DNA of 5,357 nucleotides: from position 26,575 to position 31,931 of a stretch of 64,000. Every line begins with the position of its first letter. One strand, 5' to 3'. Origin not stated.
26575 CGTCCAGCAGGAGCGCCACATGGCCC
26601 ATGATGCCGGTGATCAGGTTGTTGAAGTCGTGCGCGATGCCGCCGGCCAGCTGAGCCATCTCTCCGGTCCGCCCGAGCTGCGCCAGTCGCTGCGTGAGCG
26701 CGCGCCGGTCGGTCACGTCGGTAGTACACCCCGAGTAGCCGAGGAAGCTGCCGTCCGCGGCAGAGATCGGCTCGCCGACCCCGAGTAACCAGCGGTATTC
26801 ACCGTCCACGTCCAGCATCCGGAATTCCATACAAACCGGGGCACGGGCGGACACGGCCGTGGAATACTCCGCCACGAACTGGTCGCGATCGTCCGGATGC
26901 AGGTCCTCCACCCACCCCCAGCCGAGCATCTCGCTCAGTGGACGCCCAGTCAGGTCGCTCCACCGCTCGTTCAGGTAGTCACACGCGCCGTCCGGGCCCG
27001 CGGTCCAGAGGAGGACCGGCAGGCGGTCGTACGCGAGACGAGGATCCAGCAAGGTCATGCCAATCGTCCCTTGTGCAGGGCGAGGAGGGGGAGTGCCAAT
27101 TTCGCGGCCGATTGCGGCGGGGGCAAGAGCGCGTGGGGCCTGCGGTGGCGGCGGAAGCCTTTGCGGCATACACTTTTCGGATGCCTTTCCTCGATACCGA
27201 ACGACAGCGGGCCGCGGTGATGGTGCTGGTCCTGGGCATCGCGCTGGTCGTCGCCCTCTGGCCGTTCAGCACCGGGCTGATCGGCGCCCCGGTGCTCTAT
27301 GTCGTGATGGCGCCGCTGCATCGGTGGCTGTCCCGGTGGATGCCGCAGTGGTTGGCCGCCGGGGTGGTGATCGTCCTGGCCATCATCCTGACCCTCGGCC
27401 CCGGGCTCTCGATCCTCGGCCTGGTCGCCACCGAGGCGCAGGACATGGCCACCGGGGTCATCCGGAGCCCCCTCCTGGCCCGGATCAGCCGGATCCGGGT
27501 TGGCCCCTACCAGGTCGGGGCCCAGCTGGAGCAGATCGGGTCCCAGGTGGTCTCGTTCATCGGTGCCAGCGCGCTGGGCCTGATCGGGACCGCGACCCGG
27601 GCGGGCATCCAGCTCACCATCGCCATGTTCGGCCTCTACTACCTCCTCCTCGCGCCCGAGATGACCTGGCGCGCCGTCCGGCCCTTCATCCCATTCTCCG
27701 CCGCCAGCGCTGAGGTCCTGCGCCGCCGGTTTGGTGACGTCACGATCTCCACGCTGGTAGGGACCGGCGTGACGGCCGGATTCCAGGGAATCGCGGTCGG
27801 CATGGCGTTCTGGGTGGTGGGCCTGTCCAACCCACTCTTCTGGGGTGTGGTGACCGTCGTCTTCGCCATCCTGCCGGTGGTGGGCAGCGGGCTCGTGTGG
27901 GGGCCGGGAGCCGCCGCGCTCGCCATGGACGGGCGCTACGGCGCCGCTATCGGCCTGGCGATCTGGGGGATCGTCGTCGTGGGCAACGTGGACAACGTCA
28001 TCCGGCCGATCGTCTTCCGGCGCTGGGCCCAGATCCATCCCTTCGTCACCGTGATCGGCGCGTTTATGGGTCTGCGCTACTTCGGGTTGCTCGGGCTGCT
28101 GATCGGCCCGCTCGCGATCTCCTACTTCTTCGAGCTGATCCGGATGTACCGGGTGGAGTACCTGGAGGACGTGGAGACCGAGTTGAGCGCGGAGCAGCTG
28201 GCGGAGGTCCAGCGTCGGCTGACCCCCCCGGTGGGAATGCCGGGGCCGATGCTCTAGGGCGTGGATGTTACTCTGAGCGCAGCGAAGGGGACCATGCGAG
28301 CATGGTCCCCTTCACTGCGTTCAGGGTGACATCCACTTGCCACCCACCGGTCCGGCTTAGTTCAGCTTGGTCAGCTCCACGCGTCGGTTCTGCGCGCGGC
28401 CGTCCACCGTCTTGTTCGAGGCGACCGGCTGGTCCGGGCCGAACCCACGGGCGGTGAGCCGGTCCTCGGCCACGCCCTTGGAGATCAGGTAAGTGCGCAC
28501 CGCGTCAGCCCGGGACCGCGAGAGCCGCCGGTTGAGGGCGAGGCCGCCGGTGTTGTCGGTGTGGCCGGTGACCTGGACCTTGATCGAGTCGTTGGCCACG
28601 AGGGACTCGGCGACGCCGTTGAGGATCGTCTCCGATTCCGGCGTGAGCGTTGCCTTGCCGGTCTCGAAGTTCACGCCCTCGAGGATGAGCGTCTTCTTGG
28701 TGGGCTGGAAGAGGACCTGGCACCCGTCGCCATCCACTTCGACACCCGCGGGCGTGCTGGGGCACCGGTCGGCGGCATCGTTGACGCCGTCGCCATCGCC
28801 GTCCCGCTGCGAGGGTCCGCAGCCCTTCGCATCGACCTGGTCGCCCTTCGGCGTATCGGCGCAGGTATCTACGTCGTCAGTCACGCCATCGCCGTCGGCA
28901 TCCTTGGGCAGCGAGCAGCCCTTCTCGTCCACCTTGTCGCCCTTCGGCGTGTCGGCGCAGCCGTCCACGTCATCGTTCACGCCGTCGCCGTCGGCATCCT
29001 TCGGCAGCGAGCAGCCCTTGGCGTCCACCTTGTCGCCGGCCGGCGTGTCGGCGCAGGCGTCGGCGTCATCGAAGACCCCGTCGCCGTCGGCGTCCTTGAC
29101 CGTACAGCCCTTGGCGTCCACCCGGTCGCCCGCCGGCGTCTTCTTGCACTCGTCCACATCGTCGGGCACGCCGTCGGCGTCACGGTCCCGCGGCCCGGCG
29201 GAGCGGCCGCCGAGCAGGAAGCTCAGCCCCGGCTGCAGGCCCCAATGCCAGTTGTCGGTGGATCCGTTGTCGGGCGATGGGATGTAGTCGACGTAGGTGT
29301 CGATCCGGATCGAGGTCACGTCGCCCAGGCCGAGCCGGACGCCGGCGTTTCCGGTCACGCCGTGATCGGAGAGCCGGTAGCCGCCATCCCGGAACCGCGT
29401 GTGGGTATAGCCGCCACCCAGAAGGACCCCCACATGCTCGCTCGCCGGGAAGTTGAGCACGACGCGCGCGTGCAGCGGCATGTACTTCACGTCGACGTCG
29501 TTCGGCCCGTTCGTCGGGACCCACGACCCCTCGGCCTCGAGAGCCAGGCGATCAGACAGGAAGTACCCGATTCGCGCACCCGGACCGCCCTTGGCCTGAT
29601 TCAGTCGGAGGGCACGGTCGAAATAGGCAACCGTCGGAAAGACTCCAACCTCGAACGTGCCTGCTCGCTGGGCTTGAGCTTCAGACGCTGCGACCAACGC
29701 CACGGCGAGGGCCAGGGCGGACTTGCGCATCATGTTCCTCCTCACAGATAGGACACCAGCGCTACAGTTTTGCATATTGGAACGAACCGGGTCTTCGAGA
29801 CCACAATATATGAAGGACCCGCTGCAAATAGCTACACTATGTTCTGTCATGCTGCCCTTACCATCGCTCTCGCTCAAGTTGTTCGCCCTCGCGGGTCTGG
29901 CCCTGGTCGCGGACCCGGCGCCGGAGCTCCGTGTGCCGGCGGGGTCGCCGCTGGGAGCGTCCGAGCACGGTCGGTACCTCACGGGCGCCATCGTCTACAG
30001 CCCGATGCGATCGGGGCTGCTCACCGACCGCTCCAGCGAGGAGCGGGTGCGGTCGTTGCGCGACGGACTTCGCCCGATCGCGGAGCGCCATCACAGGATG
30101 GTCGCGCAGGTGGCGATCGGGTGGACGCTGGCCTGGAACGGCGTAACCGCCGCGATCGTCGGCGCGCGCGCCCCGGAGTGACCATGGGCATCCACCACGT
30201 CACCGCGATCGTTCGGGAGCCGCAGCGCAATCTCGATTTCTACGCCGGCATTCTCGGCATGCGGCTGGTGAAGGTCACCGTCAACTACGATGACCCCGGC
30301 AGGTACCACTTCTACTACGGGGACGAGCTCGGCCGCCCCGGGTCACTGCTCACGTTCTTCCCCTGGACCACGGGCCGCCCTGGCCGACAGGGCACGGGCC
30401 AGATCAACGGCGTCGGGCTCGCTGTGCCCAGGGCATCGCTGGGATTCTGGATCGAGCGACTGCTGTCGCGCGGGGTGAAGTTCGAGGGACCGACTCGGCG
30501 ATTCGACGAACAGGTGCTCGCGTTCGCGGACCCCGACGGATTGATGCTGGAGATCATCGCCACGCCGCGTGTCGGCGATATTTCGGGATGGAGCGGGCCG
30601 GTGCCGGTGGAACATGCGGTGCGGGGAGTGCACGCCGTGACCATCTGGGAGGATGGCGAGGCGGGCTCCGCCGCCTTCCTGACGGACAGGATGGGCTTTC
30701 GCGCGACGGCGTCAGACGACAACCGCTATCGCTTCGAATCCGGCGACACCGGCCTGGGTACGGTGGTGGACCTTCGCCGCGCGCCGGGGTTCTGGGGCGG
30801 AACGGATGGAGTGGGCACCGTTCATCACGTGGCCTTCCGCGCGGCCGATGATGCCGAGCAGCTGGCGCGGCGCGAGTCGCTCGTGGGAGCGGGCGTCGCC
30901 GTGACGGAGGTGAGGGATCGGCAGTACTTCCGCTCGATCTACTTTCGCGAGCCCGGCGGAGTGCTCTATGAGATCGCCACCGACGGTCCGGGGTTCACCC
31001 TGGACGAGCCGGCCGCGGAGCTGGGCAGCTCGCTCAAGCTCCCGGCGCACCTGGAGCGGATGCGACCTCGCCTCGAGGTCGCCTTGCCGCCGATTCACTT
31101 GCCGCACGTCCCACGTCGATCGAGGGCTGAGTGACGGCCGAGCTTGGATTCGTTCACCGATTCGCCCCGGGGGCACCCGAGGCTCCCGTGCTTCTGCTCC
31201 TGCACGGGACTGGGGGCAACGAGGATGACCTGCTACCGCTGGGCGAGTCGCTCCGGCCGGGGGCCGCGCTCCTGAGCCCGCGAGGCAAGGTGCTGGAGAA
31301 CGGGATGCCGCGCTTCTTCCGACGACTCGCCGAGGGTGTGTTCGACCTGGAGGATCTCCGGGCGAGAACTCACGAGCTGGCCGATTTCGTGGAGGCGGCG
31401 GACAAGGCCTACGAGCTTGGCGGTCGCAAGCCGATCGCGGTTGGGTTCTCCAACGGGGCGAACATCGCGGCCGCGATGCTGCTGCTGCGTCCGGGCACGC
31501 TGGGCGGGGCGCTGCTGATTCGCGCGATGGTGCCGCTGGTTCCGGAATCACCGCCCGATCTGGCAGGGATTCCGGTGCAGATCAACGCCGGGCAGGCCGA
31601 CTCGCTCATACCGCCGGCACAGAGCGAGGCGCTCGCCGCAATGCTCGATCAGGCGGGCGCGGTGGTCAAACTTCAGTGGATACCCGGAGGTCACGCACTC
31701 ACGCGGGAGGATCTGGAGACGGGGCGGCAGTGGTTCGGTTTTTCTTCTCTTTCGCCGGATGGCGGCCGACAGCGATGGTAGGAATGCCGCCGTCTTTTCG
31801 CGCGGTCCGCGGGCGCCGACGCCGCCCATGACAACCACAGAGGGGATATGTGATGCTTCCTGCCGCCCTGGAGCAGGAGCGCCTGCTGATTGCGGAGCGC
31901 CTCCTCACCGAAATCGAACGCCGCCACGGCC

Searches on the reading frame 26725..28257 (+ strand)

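Call 51: search_protein_families(library=pfam, proteins=[window:26725-28257:+], max_evalue=0.0001)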
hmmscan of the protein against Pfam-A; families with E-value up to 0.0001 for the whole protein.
window:26725-28257:+ (510 aa): 1 family
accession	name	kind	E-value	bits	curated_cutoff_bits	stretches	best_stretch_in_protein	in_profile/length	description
PF01594.21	AI-2E_transport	-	5.8e-33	114.9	34.3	1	166-475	5-326/327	AI-2E family transporter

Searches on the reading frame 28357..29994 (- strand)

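Call 52: search_protein_families(library=pfam, proteins=[window:28357-29994:-], max_evalue=0.0001)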
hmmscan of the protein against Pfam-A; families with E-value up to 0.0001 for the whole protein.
window:28357-29994:- (545 aa): 3 families
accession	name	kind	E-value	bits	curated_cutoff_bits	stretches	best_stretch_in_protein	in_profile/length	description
PF00691.25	OmpA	-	5.4e-22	78.4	27.2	1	443-537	2-98/98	OmpA family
PF13505.12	OMP_b-brl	-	1e-11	45.8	28.7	1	94-253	2-171/175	Outer membrane protein beta-barrel domain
PF02412.23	TSP_3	-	4.8e-11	42.6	25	0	363-386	13-36/36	Thrombospondin type 3 repeat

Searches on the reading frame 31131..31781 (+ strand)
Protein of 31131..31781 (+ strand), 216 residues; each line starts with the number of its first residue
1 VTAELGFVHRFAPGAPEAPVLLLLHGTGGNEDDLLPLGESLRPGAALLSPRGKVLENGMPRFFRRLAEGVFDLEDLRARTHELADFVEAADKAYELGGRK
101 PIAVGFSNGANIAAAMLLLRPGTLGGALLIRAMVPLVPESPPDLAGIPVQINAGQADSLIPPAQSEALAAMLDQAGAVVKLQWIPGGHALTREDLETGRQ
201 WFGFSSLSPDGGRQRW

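Call 52: search_protein_families(library=pfam, proteins=[window:31131-31781:+], max_evalue=0.0001)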
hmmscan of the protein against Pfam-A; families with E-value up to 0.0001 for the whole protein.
window:31131-31781:+ (216 aa): 2 families
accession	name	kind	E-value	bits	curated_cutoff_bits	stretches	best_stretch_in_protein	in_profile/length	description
PF02230.22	Abhydrolase_2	-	1.7e-06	28.5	23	1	13-196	9-207/217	Phospholipase/Carboxylesterase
PF12146.15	Hydrolase_4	-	5.2e-05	23.1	27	0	83-138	59-115/239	Serine aminopeptidase, S33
